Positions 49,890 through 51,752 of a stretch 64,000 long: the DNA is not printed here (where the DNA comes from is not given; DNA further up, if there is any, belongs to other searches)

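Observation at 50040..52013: Stand-alone [NiFe]-hydrogenase large-subunit homolog with hypA, no small subunit, and a non-canonical C-terminal processing site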

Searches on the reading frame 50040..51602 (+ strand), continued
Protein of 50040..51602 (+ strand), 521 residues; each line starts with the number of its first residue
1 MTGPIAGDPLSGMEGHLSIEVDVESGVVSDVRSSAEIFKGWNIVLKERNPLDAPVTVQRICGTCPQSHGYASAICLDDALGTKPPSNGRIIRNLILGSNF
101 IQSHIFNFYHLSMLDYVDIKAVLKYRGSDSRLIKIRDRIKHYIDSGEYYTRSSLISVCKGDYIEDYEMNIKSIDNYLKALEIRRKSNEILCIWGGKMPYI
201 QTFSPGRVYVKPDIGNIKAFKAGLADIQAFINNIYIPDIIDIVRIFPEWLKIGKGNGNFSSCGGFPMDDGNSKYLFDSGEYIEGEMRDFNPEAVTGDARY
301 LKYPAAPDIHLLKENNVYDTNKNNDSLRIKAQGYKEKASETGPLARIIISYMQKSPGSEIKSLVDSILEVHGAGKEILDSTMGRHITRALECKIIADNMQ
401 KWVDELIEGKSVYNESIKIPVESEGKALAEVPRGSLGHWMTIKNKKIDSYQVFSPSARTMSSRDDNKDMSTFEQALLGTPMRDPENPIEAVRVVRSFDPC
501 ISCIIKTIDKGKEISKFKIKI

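Call 17: list_cluster_members(proteins=[P0001, P0008, P0002])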
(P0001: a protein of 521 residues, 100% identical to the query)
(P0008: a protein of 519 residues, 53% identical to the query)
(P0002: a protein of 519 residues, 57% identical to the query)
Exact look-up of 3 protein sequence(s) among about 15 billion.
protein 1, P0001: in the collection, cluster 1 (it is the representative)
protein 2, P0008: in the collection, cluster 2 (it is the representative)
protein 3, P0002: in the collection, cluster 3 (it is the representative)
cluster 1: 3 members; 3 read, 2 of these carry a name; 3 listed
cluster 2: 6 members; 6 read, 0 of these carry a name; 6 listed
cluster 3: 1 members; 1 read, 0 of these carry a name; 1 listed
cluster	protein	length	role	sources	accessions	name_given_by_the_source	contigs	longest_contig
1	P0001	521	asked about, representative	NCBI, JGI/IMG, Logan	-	Ni,Fe-hydrogenase I large subunit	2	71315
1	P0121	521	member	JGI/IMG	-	Ni,Fe-hydrogenase I large subunit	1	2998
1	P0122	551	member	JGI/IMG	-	-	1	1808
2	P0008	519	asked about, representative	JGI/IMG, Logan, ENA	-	-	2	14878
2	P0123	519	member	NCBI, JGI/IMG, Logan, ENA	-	-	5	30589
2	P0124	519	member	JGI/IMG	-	-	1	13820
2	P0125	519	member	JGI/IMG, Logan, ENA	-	-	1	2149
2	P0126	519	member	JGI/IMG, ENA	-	-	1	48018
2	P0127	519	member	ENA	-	-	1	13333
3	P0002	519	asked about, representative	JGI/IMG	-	-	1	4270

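Call 21: find_encoding_contigs(protein=P0121, flank=5000, max_places=3)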
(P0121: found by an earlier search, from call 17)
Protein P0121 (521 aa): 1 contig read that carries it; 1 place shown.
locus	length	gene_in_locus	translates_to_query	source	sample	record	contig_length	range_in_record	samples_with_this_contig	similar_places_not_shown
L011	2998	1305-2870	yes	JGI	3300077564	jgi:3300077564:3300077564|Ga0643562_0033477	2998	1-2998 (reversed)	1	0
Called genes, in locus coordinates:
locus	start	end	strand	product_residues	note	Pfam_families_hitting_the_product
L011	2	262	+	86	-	?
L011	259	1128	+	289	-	PF01656:CbiA, PF10609:ParA (faint), PF13237:Fer4_10 (faint), PF12837:Fer4_6 (faint), PF14697:Fer4_21, PF12838:Fer4_7 (weak), PF13187:Fer4_9 (weak), PF00037:Fer4 (weak), +1 more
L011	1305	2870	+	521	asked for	PF00374:NiFeSe_Hases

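Call 22: find_encoding_contigs(protein=P0122, flank=5000, max_places=3)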
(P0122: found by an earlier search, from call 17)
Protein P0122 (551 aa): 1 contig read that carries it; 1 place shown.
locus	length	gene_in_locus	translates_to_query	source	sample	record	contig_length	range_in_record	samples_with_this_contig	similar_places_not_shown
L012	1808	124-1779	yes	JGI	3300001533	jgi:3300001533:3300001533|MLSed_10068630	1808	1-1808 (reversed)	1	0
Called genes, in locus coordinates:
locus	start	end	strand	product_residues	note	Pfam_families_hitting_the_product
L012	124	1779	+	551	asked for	PF00374:NiFeSe_Hases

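Call 25: search_solved_structures(query=window:50040-51602:+, max_evalue=1e-20, show_alignments=2)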
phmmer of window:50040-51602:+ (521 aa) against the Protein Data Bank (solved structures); distinct sequences matched with E-value up to 1e-20: 54.
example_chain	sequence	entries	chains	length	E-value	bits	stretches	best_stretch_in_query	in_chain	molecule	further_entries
1frf_L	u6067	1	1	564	9.4e-94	318.1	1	2-519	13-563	[NI-FE] HYDROGENASE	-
1h2a_L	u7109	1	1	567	1.1e-91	311.2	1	2-519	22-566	HYDROGENASE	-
1yrq_H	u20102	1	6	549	3.9e-91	309.5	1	2-504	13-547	Periplasmic [NiFe] hydrogenase large subunit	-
1yqw_Q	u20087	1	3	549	1e-90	308.1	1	2-504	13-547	Periplasmic [NiFe] hydrogenase large subunit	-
4urh_Q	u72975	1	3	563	3.1e-90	306.5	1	2-504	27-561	NICKEL-DEPENDENT HYDROGENASE LARGE SUBUNIT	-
4ud2_Q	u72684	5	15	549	3.6e-90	306.3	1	2-504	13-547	NICKEL-DEPENDENT HYDROGENASE LARGE SUBUNIT | PERIPLASMIC [NIFE] HYDROGENASE LARGE SUBUNIT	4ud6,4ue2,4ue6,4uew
4ucq_Q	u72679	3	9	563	4e-90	306.1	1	2-504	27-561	NICKEL-DEPENDENT HYDROGENASE LARGE SUBUNIT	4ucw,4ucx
3h3x_Q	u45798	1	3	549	4.9e-90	305.8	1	2-504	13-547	Periplasmic [NiFe] hydrogenase large subunit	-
4ueq_Q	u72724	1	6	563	5.5e-90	305.7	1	2-504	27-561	NICKEL-DEPENDENT HYDROGENASE LARGE SUBUNIT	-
4u9h_L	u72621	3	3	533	8.3e-90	305.1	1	2-504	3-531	Periplasmic [NiFe] hydrogenase large subunit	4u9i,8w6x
3cur_H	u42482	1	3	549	9.3e-90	304.9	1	2-504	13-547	Periplasmic [NiFe] hydrogenase large subunit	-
5xle_L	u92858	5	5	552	9.7e-90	304.9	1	2-504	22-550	Periplasmic [NiFe] hydrogenase large subunit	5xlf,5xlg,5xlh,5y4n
1h2r_L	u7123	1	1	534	1.6e-89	304.1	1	2-504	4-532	PROTEIN (PERIPLASMIC [NIFE] HYDROGENASE LARGE SUBUNIT)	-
4upe_Q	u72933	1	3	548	1.7e-89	304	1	2-504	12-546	NICKEL-DEPENDENT HYDROGENASE LARGE SUBUNIT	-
3cus_Q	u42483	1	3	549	1.8e-89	304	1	2-504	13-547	Periplasmic [NiFe] hydrogenase large subunit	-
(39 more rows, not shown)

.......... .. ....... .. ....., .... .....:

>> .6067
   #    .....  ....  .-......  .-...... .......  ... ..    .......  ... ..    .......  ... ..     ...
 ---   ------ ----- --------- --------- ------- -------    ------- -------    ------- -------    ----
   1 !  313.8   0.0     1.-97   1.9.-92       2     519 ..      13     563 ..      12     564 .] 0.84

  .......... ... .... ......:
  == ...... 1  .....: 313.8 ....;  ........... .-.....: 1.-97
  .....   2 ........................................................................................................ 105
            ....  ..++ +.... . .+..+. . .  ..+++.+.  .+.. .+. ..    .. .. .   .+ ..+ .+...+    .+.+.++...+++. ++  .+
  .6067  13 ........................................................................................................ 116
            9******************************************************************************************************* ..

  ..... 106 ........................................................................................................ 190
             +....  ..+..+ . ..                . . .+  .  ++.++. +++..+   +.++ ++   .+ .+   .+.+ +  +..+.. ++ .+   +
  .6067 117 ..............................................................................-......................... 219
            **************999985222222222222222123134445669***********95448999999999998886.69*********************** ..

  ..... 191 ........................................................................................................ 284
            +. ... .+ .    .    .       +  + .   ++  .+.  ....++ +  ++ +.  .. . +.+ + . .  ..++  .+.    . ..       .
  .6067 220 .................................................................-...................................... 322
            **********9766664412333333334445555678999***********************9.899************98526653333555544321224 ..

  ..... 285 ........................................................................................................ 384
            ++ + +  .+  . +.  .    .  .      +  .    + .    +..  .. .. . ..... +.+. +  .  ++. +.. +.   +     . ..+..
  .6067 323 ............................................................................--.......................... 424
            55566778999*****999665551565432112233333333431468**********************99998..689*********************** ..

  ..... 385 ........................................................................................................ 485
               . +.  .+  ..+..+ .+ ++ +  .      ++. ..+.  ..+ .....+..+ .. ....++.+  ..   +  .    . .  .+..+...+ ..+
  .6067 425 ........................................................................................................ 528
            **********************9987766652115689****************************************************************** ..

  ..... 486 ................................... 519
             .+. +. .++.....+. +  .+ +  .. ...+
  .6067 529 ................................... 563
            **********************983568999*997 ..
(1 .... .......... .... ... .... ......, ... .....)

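Call 28: find_related_loci(query=window:50040-51602:+, collection=genome_contigs, flank=10000)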
Query window:50040-51602:+ (521 aa) in genome_contigs; peptide patterns used: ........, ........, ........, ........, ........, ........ (x = any residue, [..] = any of these).
60 stretches matched a pattern; 4 encode a relative of the query (tblastn E <= 1e-3); 4 distinct loci.
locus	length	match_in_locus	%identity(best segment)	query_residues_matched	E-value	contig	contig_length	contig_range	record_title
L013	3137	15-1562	57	1-519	0e+0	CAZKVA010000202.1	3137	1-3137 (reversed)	MAG TPA_asm: uncultured Actinomycetota bacterium isolate binchicken_co181_143 genome assembly, contig: NODE_76067_length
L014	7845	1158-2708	56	1-519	0e+0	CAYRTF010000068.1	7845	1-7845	MAG TPA_asm: uncultured Actinomycetota bacterium isolate binchicken_co80_163 genome assembly, contig: NODE_3627_length_7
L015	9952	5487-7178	27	8-508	3e-69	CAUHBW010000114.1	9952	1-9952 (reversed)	MAG TPA_asm: uncultured Bilophila sp. isolate SRR16244395_bin.14_MetaWRAP_v1.3_MAG genome assembly, contig: ERZ18732474.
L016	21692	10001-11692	27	8-508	5e-69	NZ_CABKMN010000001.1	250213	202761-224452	Uncultured Bilophila sp. isolate MGYG-HGUT-01277, whole genome shotgun sequence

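Call 50: find_related_loci(query=L004:6390-7481:+, collection=metagenome_contigs, flank=3000)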
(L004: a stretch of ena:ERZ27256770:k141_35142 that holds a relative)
Query L004:6390-7481:+ (364 aa) in metagenome_contigs; peptide patterns used: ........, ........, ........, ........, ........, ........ (x = any residue, [..] = any of these).
600 stretches matched a pattern (row limit reached: there are more); 244 encode a relative of the query (tblastn E <= 1e-3); the best 80 are kept; 80 distinct loci.
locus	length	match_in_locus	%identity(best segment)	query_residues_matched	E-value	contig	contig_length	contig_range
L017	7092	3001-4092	100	1-364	0e+0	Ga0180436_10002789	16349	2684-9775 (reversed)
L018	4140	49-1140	84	1-364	0e+0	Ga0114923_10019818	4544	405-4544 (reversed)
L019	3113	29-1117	85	1-363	0e+0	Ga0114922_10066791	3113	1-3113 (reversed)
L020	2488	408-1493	85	1-362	0e+0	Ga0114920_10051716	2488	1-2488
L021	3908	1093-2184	82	1-364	0e+0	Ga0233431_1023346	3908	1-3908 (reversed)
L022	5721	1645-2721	74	1-360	0e+0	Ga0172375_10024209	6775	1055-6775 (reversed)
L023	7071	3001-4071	74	1-357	0e+0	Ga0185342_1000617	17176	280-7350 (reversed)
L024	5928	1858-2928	73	1-357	0e+0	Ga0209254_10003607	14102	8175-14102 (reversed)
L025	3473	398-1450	57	1-353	2e-142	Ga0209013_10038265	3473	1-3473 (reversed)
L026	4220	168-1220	56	1-353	1e-138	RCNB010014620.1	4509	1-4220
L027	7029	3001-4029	59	1-345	5e-135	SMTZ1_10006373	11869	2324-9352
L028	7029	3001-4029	59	1-345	1e-134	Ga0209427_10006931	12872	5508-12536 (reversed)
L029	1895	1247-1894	86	1-216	2e-131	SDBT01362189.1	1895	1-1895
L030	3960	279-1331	48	3-364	6e-113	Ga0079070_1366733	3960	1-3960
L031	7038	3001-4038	47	3-363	2e-111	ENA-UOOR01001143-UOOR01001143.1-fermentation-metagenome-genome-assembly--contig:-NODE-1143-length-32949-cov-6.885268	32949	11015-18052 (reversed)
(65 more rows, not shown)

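Call 51: search_protein_families(library=ncbifam, proteins=[P0008, P0002, P0021, L004:6390-7481:+, L004:9740-10216:+, L004:9060-9659:+], max_evalue=1e-10)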
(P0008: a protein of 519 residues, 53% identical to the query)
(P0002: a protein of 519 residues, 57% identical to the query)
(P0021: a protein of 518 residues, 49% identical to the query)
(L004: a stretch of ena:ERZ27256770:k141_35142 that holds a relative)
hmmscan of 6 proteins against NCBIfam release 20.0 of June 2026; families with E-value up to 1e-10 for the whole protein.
P0008 (519 aa): 8 families
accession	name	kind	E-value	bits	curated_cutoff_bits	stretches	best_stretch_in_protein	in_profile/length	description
NF033181.1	NiFeSe_hydrog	equivalog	1.1e-211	704.1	600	1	3-514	2-506/507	nickel-dependent hydrogenase large subunit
NF045518.1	H2_NiFeSe_large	exception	2.8e-168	560.7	780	2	144-507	114-483/485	NiFeSe hydrogenase large subunit HysA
NF007778.0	PRK10467.1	equivalog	2.8e-116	389.1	969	1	1-517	1-566/567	hydrogenase 2 large subunit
NF007550.0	PRK10170.1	equivalog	2.1e-91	307.1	1101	1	3-512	17-591/597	Ni/Fe-hydrogenase large subunit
TIGR03295.1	frhA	equivalog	1.8e-40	139.2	392.5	2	1-119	1-120/412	coenzyme F420 hydrogenase subunit alpha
NF041785.2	VhuA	equivalog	1.4e-27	96.3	800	1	4-117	3-117/418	F420-non-reducing hydrogenase Vhu subunit A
NF040828.1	sulfhyd_ShyA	equivalog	7.7e-27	94.2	700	1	5-117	3-116/415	NAD(P)-dependent hydrogenase/sulfhydrogenase 2 subunit alpha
NF040832.1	sulfhyd_HydA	equivalog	1.4e-15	57.4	880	0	4-121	4-122/426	NADPH-dependent hydrogenase/sulfhydrogenase 1 subunit alpha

P0002 (519 aa): 8 families
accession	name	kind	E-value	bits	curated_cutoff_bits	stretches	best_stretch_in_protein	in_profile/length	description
NF033181.1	NiFeSe_hydrog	equivalog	7.7e-211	701.4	600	1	3-512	2-504/507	nickel-dependent hydrogenase large subunit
NF045518.1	H2_NiFeSe_large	exception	2.5e-169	564.2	780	2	150-507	120-483/485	NiFeSe hydrogenase large subunit HysA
NF007778.0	PRK10467.1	equivalog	5.3e-117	391.5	969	1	1-517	1-566/567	hydrogenase 2 large subunit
NF007550.0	PRK10170.1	equivalog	4.4e-91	306.1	1101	1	3-512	17-591/597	Ni/Fe-hydrogenase large subunit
TIGR03295.1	frhA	equivalog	4.8e-43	147.6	392.5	2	1-121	1-122/412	coenzyme F420 hydrogenase subunit alpha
NF040828.1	sulfhyd_ShyA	equivalog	4.5e-29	101.6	700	1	5-117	3-116/415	NAD(P)-dependent hydrogenase/sulfhydrogenase 2 subunit alpha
NF041785.2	VhuA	equivalog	4.1e-26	91.5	800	1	4-117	3-117/418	F420-non-reducing hydrogenase Vhu subunit A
NF040832.1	sulfhyd_HydA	equivalog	7.7e-18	64.8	880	0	4-120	4-121/426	NADPH-dependent hydrogenase/sulfhydrogenase 1 subunit alpha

P0021 (518 aa): 8 families
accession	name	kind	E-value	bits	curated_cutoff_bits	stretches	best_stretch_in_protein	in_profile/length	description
NF033181.1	NiFeSe_hydrog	equivalog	1.1e-208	694.2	600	1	3-515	2-506/507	nickel-dependent hydrogenase large subunit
NF045518.1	H2_NiFeSe_large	exception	4.4e-165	550.2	780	2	150-508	120-484/485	NiFeSe hydrogenase large subunit HysA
NF007778.0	PRK10467.1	equivalog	2.2e-121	405.9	969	1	1-518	1-566/567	hydrogenase 2 large subunit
NF007550.0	PRK10170.1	equivalog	4.9e-89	299.3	1101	1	5-508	19-586/597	Ni/Fe-hydrogenase large subunit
TIGR03295.1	frhA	equivalog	4.4e-45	154.4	392.5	2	1-121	1-122/412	coenzyme F420 hydrogenase subunit alpha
NF040828.1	sulfhyd_ShyA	equivalog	7.9e-30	104.1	700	1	5-134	3-133/415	NAD(P)-dependent hydrogenase/sulfhydrogenase 2 subunit alpha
NF041785.2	VhuA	equivalog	2.4e-26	92.2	800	1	4-117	3-117/418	F420-non-reducing hydrogenase Vhu subunit A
NF040832.1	sulfhyd_HydA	equivalog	7.9e-23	81.2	880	0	5-125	5-126/426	NADPH-dependent hydrogenase/sulfhydrogenase 1 subunit alpha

L004:6390-7481:+ (364 aa): 3 families
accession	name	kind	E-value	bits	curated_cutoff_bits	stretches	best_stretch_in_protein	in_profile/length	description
NF045520.1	H2_NiFeSe_small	exception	6.5e-100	334.5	470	1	3-302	2-312/314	NiFeSe hydrogenase small subunit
TIGR00391.1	hydA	subfamily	1.6e-94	317.1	179.5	1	3-353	15-362/365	hydrogenase small subunit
NF007779.0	PRK10468.1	equivalog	2.1e-74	250.7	659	1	3-354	13-368/372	hydrogenase 2 small subunit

L004:9740-10216:+ (159 aa): 6 families
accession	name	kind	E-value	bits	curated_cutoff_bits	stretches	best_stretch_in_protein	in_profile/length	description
TIGR00072.1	hydrog_prot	superfamily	2.1e-33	115.3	47.45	1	8-150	1-143/145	hydrogenase maturation protease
NF045519.1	NiFeSe_H2_mat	exception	9.9e-32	109.9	190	1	8-156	4-151/152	NiFeSe hydrogenase maturation protease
TIGR00140.1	hupD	subfamily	1.3e-25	90.1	151.8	1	8-154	2-149/151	HyaD/HybD family hydrogenase maturation endopeptidase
NF007777.0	PRK10466.1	equivalog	5.3e-21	75.1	190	1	7-149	3-146/164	HyaD/HybD family hydrogenase maturation endopeptidase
TIGR00130.1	frhD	equivalog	1.1e-16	61.3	134.95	1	5-157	3-152/153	coenzyme F420-reducing hydrogenase, FrhD protein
TIGR00142.1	hycI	equivalog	3.7e-12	46.2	119.1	1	7-154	1-144/146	hydrogenase maturation peptidase HycI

L004:9060-9659:+ (200 aa): 1 family
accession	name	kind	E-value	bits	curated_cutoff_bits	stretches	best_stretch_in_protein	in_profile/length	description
TIGR02125.1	CytB-hydogenase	equivalog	8.6e-28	97.3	121.5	1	6-195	2-208/212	Ni/Fe-hydrogenase, b-type cytochrome subunit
